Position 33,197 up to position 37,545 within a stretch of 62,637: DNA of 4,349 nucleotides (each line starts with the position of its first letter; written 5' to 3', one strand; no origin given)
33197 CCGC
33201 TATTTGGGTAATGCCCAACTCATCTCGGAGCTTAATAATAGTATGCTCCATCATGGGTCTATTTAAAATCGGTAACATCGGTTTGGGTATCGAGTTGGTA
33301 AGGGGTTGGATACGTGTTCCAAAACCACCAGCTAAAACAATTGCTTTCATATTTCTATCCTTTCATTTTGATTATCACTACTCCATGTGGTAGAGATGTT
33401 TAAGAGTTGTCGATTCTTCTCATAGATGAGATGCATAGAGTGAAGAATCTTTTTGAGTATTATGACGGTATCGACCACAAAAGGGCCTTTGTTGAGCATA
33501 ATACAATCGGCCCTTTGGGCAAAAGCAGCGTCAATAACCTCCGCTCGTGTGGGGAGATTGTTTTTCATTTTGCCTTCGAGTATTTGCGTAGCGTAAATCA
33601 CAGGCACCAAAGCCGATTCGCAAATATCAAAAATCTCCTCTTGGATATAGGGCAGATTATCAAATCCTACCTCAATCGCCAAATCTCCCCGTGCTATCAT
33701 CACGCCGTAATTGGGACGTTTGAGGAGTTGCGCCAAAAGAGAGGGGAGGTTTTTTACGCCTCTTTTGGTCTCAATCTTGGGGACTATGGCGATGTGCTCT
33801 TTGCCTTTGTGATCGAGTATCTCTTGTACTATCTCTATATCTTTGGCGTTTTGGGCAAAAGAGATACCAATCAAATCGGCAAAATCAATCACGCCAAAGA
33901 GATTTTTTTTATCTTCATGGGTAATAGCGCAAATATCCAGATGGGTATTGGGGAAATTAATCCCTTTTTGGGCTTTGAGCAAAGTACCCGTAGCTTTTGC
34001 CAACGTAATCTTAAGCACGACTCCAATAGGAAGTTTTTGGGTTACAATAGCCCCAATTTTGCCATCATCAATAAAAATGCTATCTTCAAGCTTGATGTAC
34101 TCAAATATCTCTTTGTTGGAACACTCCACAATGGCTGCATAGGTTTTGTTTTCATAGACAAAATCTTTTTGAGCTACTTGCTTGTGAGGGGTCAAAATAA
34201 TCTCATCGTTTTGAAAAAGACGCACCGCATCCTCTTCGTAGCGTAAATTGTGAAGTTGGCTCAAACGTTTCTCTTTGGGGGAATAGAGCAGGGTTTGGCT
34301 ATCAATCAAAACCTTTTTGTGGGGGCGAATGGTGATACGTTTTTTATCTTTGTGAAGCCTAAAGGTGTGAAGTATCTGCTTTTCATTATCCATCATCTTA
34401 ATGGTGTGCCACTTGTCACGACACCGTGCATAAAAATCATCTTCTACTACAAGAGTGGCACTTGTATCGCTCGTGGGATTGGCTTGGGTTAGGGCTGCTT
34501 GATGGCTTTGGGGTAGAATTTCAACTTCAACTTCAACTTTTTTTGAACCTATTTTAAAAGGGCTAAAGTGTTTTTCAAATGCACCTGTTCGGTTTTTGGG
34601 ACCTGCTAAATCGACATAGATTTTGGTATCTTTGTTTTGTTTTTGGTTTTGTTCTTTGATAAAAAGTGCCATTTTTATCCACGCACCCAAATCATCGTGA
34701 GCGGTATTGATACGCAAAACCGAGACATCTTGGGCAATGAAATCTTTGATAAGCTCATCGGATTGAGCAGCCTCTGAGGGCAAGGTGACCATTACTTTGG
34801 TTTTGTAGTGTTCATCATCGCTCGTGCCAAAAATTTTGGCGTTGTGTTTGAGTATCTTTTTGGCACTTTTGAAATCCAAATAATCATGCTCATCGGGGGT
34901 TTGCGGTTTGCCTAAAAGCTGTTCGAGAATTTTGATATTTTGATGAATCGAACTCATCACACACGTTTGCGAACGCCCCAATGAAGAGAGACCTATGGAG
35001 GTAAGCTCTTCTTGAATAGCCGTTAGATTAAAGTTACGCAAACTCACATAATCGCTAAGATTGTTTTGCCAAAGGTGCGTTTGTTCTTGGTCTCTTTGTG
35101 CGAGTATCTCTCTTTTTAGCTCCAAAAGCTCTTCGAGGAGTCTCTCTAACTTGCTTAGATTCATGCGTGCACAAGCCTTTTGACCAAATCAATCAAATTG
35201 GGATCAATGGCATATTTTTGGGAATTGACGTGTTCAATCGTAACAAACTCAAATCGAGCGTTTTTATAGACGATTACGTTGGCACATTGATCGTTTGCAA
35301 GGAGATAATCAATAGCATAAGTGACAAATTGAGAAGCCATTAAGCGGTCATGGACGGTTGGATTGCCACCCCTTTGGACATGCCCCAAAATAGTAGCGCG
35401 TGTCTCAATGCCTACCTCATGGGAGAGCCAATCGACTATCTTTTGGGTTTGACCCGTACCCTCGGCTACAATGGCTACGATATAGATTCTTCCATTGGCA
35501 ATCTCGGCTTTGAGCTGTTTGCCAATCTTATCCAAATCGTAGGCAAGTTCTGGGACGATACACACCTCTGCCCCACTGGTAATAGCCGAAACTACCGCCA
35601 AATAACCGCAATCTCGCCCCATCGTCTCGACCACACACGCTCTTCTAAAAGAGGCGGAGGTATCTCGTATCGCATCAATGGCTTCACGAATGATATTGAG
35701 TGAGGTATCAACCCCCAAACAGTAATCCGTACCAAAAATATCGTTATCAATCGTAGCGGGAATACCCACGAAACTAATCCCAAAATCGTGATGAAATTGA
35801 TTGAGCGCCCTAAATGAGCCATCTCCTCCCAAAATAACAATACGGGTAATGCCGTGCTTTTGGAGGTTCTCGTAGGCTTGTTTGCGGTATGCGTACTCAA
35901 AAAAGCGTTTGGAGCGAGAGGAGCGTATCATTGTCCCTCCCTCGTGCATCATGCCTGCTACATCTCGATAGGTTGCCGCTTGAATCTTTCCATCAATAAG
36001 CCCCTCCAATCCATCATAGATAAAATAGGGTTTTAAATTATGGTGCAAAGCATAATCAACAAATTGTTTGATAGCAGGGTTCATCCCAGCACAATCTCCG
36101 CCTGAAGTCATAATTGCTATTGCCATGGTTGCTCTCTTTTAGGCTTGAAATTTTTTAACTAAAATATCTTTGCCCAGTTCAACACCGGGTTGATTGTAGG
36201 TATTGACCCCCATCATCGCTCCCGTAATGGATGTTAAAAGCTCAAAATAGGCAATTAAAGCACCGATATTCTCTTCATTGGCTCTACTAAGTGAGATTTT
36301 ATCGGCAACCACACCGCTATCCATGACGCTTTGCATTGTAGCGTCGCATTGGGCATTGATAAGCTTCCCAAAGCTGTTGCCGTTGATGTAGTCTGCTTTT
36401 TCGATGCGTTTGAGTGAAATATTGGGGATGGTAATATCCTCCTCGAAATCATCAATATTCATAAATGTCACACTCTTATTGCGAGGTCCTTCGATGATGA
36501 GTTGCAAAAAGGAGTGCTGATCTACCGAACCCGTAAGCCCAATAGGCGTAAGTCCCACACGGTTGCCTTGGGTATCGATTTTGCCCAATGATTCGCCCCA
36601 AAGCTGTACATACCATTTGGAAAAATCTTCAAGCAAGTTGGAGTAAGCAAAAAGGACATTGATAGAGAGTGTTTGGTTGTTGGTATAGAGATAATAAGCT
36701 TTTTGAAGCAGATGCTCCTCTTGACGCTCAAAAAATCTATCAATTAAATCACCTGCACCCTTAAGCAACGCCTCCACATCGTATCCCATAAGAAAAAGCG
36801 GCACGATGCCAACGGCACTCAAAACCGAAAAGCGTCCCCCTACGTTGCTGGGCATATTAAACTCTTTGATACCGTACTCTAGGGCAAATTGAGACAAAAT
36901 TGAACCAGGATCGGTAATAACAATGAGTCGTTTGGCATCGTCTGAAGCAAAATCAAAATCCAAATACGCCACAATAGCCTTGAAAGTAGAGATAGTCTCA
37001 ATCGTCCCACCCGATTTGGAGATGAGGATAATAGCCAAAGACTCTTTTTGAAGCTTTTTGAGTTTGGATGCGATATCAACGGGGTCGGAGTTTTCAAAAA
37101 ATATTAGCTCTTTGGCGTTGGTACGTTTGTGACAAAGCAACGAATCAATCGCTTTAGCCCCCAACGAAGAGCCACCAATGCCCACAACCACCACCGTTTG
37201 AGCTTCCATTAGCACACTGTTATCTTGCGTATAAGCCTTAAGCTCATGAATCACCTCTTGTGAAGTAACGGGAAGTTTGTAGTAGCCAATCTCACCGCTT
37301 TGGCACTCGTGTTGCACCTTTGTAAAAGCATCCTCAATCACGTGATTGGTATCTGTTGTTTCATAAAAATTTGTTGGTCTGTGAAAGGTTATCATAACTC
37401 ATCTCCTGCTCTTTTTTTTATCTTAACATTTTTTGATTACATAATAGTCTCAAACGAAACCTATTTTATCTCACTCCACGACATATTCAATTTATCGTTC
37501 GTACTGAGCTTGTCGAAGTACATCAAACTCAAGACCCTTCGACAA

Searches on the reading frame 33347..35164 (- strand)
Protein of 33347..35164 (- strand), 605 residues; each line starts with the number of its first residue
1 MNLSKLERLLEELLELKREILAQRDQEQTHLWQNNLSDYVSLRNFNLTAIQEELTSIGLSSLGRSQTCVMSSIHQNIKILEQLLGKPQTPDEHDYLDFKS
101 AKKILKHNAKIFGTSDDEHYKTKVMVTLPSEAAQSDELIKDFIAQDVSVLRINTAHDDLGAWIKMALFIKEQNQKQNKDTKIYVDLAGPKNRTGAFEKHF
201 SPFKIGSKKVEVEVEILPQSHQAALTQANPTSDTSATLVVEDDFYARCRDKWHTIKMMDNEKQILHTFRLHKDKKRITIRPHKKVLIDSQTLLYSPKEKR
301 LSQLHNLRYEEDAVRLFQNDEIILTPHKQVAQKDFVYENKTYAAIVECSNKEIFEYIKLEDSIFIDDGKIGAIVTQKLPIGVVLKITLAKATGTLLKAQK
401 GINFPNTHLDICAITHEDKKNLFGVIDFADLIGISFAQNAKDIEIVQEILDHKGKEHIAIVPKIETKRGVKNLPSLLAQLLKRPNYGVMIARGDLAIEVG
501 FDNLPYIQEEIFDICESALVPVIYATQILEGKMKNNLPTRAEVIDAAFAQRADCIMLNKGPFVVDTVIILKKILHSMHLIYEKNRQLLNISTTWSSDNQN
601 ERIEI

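Call 15: search_protein_families(library=ncbifam, proteins=[window:33347-35164:-])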
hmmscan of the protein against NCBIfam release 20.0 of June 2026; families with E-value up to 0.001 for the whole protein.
window:33347-35164:- (605 aa): 7 families
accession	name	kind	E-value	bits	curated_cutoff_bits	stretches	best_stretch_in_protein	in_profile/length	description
NF011314.0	PRK14725.1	equivalog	3.3e-143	478.2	642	1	5-596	21-612/614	pyruvate kinase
NF004491.0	PRK05826.1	subfamily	6.1e-65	219.5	432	2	315-584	78-344/477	pyruvate kinase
TIGR01064.1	pyruv_kin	equivalog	2e-63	214.6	306.4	2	317-585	76-342/476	pyruvate kinase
NF004978.0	PRK06354.1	subfamily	1.6e-53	182.1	462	2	308-578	82-342/590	pyruvate kinase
NF004886.0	PRK06247.1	subfamily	6.9e-51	173.4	623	2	339-579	100-334/476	pyruvate kinase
NF006664.0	PRK09206.1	equivalog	1.9e-39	135.5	686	2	345-582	105-340/470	pyruvate kinase PykF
NF005234.0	PRK06739.1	equivalog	2.9e-27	95.5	564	1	350-557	103-304/352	pyruvate kinase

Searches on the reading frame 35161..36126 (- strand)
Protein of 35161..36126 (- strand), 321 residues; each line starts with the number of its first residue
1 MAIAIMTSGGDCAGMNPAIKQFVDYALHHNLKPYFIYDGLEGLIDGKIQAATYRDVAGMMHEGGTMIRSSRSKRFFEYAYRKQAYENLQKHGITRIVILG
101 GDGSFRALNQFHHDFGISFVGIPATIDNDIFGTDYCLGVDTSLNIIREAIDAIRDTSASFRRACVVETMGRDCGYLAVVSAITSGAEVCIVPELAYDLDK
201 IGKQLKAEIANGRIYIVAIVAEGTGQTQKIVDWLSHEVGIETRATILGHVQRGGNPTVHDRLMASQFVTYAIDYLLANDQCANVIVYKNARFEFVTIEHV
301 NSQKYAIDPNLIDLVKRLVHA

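Call 15: search_protein_families(library=ncbifam, proteins=[window:35161-36126:-])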
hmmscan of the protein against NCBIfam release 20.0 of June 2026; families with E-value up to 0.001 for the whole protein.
window:35161-36126:- (321 aa): 11 families
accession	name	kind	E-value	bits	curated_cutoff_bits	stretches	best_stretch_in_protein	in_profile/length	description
NF002872.1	PRK03202.1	subfamily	3.1e-101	338.6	253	1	2-318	2-321/323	ATP-dependent 6-phosphofructokinase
TIGR02482.1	PFKA_ATP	equivalog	1.5e-98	329.6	371.35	1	3-298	2-298/301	6-phosphofructokinase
TIGR02483.1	PFK_mixed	subfamily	1.1e-76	258.1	430.55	2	3-226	2-228/325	phosphofructokinase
TIGR02478.1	6PF1K_euk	equivalog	4.4e-75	253.3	708.4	2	118-291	142-327/744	6-phosphofructokinase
NF010674.0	PRK14071.1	equivalog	1.7e-64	218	544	2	3-224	7-239/360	ATP-dependent 6-phosphofructokinase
NF005301.0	PRK06830.1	equivalog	2.2e-30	105.5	400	1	3-227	84-317/445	ATP-dependent 6-phosphofructokinase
NF041103.1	PFKA_PPi_Ttgales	equivalog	8.8e-26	90.9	550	1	3-226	1-240/407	diphosphate--fructose-6-phosphate 1-phosphotransferase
NF010675.0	PRK14072.1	subfamily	3.1e-25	88.8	273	1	3-265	6-283/416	diphosphate--fructose-6-phosphate 1-phosphotransferase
NF005482.0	PRK07085.1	subfamily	1.7e-15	56.6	446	1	2-205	75-292/558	diphosphate--fructose-6-phosphate 1-phosphotransferase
NF005121.0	PRK06555.1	equivalog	1.2e-13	50.6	395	1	83-181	103-207/404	pyrophosphate--fructose-6-phosphate 1-phosphotransferase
TIGR02477.1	PFKA_PPi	equivalog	2.5e-13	49.4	587.95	1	2-211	69-288/539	diphosphate--fructose-6-phosphate 1-phosphotransferase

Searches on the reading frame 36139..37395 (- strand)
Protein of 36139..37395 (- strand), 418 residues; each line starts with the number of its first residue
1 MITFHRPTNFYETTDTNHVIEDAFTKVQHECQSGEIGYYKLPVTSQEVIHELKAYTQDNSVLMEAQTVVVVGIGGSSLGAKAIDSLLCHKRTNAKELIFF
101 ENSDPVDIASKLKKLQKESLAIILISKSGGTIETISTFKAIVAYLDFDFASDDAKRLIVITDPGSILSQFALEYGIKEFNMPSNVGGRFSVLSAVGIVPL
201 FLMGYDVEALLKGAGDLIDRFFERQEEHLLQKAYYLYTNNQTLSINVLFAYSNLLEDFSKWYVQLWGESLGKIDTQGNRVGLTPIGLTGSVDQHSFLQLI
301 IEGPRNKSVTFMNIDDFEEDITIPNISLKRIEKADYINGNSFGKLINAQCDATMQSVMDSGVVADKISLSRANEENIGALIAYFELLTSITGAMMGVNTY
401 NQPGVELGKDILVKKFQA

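Call 15: search_protein_families(library=ncbifam, proteins=[window:36139-37395:-])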
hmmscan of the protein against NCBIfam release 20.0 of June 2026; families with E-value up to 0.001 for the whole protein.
window:36139-37395:- (418 aa): 10 families
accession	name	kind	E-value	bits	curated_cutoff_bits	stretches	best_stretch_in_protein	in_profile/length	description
NF003016.0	PRK03868.1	equivalog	1e-168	561.4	487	1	10-417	7-408/410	glucose-6-phosphate isomerase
NF010697.0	PRK14097.1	equivalog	1.2e-65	221.9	443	1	18-414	25-430/448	glucose-6-phosphate isomerase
NF010696.0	PRK14096.1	equivalog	6.7e-56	189.9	671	1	66-411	115-457/528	glucose-6-phosphate isomerase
NF040629.1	PGI_Meth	equivalog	5.9e-55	187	350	1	21-411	26-394/396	glucose-6-phosphate isomerase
NF001211.0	PRK00179.1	equivalog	1.1e-40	139.7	492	1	64-411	145-511/544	glucose-6-phosphate isomerase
NF010695.0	PRK14095.1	equivalog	8.7e-37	126.9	703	1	62-411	148-505/536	glucose-6-phosphate isomerase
NF007080.0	PRK09533.1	equivalog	4.1e-36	124.2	712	2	33-275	425-669/949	bifunctional transaldolase/phosoglucose isomerase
TIGR02128.1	G6PI_arch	equivalog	2e-10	40.1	213.9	1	47-220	3-150/308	bifunctional phosphoglucose/phosphomannose isomerase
NF006422.0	PRK08674.1-1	subfamily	9.5e-07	28.5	317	1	63-190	23-126/302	bifunctional phosphoglucose/phosphomannose isomerase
NF006423.0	PRK08674.1-2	equivalog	0.00013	21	254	1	62-195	24-139/317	bifunctional phosphoglucose/phosphomannose isomerase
